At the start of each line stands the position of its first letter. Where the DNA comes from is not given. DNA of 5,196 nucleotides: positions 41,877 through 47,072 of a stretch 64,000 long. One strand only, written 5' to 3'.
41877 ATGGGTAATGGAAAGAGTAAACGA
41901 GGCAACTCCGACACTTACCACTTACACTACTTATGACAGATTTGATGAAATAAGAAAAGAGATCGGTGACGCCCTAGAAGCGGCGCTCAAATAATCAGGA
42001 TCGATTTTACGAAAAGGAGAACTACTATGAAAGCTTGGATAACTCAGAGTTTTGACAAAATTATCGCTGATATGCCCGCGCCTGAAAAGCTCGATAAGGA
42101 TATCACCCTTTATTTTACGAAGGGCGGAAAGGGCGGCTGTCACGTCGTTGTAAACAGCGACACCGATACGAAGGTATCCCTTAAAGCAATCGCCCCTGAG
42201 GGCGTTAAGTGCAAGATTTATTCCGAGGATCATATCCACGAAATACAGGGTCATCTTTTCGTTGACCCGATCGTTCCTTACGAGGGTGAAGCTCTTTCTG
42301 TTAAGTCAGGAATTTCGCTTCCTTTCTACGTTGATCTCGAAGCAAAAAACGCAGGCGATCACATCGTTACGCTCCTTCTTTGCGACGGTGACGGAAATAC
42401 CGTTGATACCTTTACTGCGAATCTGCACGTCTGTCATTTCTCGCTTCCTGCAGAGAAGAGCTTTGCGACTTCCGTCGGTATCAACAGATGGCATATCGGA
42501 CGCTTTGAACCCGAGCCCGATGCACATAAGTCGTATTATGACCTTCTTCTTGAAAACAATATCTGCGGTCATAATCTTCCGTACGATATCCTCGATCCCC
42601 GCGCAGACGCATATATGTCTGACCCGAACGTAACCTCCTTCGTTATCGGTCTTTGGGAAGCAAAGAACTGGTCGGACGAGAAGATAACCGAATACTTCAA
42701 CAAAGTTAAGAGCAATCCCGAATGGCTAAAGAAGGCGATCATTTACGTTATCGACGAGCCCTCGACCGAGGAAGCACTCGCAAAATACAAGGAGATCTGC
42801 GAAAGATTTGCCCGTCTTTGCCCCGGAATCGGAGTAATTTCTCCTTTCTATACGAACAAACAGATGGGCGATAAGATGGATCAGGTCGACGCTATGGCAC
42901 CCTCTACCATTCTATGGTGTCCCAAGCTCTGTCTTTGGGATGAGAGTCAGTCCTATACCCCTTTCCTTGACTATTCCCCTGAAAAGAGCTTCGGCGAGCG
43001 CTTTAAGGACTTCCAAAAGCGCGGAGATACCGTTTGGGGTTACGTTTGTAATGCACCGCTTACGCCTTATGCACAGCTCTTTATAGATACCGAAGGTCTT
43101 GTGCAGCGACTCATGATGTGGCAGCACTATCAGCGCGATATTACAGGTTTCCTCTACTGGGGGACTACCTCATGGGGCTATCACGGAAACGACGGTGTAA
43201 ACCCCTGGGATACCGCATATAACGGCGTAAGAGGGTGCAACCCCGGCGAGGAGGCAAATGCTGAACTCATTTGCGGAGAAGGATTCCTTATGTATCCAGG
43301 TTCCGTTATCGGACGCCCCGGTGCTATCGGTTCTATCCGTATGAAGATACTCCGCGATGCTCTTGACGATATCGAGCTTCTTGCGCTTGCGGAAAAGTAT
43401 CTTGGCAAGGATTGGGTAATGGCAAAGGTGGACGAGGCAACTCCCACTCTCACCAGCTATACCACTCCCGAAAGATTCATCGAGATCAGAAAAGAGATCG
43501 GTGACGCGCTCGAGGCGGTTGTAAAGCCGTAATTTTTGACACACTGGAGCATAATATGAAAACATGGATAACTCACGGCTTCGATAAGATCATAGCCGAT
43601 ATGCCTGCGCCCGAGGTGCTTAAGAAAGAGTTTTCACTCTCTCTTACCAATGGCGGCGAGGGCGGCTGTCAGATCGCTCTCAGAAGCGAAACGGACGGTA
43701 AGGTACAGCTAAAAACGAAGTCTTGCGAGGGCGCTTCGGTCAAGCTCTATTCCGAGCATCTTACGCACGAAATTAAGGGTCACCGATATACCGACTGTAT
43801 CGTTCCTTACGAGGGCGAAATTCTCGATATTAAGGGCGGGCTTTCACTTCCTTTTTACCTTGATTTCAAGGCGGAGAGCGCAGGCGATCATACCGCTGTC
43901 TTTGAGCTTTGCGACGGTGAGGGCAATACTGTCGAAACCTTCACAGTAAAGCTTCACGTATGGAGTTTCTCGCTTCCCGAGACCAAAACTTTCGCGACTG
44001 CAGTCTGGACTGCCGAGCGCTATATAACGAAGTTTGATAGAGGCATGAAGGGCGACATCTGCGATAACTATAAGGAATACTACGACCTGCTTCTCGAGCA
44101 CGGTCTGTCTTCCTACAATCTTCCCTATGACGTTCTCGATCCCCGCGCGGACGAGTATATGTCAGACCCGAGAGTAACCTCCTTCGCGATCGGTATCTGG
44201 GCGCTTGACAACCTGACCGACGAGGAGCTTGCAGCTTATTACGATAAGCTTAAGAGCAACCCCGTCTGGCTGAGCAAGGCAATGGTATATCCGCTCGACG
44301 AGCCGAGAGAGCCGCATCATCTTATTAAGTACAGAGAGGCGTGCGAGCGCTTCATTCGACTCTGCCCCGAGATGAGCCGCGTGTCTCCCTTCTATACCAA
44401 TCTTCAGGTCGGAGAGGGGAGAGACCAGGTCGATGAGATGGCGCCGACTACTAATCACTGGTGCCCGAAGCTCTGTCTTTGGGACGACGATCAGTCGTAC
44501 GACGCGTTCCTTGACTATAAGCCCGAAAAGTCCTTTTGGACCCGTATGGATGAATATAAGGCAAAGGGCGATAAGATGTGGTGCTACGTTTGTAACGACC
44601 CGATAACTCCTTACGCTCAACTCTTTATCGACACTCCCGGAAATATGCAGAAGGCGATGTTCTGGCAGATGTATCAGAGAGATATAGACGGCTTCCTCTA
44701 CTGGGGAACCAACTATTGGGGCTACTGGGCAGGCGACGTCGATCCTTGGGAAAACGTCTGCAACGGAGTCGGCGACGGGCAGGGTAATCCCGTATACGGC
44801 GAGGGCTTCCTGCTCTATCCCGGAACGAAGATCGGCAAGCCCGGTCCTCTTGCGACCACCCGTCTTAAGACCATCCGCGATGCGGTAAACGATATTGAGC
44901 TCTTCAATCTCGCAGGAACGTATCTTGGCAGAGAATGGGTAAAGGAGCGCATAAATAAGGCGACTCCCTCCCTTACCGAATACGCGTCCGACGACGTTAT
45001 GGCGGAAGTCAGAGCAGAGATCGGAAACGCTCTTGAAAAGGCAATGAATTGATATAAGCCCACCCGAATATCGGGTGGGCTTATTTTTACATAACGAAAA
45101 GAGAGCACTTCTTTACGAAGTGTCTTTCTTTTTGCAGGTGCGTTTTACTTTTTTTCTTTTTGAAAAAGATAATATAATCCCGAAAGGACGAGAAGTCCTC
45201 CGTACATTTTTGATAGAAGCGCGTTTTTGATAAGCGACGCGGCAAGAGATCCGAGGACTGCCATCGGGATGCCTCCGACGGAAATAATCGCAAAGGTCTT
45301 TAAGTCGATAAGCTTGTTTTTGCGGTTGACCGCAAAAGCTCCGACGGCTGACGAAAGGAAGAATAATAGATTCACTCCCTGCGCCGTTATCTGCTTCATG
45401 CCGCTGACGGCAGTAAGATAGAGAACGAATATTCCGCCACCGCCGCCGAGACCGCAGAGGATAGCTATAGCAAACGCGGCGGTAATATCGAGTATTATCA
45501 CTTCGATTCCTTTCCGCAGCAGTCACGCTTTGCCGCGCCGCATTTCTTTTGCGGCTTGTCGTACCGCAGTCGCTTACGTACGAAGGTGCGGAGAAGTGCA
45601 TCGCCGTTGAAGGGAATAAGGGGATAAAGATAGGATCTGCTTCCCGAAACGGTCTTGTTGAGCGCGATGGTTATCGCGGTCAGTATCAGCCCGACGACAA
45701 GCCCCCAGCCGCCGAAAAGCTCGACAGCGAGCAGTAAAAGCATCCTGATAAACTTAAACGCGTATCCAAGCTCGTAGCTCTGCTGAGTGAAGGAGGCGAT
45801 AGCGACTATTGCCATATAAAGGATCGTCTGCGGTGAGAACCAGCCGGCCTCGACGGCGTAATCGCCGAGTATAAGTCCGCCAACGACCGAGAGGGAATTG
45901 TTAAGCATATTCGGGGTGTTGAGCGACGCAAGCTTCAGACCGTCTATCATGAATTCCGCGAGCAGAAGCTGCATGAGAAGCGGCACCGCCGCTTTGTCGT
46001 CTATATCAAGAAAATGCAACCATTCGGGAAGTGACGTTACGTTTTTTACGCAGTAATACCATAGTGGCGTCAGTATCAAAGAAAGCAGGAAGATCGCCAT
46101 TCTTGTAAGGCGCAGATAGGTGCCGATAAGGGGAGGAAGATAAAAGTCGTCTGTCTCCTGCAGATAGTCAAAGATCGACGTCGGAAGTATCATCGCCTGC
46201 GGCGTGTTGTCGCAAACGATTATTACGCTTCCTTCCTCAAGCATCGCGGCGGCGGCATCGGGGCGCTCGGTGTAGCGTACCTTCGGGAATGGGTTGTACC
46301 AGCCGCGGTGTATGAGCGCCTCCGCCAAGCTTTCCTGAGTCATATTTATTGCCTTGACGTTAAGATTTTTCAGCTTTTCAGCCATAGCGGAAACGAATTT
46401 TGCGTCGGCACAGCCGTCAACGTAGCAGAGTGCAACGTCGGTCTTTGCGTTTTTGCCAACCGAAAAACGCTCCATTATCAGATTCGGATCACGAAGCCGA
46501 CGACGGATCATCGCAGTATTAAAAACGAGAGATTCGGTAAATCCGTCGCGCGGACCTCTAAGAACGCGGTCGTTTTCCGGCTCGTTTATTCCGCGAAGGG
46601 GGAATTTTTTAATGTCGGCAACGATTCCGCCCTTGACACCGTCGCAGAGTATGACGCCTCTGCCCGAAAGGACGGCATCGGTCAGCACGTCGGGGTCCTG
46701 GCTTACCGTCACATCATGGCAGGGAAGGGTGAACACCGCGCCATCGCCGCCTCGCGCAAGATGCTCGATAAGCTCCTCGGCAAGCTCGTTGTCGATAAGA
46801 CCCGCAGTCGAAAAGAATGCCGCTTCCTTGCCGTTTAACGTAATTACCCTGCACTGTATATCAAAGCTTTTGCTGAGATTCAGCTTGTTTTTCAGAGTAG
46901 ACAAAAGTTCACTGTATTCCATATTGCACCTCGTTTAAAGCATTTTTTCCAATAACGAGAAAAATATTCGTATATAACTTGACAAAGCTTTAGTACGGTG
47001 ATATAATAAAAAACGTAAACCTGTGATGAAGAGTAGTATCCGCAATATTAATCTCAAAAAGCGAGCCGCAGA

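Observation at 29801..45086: Eight-gene tandem array of DUF4091/GH123-like paralogues (five lipoproteins, three cytoplasmic) led by an orphan solute-binding lipoprotein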

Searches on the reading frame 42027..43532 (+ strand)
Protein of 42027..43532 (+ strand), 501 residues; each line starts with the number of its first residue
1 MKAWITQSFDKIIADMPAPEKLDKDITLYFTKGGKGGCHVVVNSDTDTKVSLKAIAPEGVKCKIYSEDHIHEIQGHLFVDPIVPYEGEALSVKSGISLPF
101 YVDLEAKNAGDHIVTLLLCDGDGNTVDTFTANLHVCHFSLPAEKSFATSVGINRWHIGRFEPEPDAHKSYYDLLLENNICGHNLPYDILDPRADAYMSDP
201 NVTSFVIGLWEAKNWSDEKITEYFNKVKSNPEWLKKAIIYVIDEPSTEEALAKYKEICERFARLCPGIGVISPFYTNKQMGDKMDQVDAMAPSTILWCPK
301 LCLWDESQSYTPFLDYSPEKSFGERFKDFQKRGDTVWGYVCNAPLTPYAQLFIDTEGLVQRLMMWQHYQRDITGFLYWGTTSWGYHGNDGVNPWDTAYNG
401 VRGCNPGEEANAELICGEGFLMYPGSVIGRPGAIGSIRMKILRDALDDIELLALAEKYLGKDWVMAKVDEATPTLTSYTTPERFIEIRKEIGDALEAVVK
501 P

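Call 4: search_protein_families(library=pfam, proteins=[window:42027-43532:+], max_evalue=0.01)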
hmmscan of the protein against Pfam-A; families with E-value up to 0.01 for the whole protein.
window:42027-43532:+ (501 aa): 1 family
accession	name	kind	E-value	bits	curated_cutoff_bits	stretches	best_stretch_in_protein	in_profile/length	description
PF13320.12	GH123_cat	-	1.1e-13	51.7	23.1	1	229-454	147-323/324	Glycoside hydrolase 123, catalytic domain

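Call 5: search_protein_families(library=ncbifam, proteins=[window:42027-43532:+], max_evalue=0.01)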
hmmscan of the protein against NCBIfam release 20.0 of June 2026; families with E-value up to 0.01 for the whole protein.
window:42027-43532:+ (501 aa): 0 families

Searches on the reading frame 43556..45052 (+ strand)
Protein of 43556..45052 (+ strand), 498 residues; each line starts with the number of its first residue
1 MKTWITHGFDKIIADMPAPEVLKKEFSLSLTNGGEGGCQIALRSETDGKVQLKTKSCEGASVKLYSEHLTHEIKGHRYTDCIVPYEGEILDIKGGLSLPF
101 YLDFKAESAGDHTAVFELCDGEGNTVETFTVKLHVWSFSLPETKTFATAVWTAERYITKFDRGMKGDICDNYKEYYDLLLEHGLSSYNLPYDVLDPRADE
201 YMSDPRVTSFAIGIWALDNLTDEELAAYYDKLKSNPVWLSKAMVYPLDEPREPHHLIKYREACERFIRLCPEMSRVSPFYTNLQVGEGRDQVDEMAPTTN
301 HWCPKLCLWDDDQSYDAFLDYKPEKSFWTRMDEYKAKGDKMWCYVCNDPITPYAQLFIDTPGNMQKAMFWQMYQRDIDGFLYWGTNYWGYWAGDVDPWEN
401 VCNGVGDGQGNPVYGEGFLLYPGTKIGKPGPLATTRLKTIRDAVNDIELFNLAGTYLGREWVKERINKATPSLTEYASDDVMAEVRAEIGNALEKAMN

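Call 4: search_protein_families(library=pfam, proteins=[window:43556-45052:+], max_evalue=0.01)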
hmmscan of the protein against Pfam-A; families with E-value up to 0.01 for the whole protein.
window:43556-45052:+ (498 aa): 1 family
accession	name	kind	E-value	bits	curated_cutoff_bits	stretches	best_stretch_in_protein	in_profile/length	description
PF13320.12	GH123_cat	-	9.3e-14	51.9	23.1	1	330-452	215-323/324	Glycoside hydrolase 123, catalytic domain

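Call 5: search_protein_families(library=ncbifam, proteins=[window:43556-45052:+], max_evalue=0.01)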
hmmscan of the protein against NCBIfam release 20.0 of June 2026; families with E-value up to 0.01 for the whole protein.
window:43556-45052:+ (498 aa): 0 families

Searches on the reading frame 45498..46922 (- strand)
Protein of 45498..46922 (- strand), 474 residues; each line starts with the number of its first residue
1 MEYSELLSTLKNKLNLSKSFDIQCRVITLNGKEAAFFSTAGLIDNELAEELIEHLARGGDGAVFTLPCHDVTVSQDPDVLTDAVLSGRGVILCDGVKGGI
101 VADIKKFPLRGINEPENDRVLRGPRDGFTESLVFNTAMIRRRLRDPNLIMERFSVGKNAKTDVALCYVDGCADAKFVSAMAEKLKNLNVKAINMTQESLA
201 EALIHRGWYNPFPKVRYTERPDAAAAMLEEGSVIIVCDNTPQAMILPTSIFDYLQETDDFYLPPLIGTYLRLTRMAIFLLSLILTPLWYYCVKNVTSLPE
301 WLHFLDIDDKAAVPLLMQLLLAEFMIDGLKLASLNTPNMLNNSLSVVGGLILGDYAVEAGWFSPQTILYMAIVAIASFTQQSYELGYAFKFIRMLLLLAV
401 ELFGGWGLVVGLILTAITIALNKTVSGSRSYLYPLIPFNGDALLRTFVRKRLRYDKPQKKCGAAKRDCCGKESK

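Call 7: search_protein_families(library=pfam, proteins=[window:45498-46922:-], max_evalue=0.001)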
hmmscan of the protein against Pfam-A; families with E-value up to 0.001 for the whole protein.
window:45498-46922:- (474 aa): 1 family
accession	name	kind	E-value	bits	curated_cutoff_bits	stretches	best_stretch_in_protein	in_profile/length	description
PF03323.18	GerA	-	9e-131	437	27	1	15-455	6-460/466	Bacillus/Clostridium GerA spore germination protein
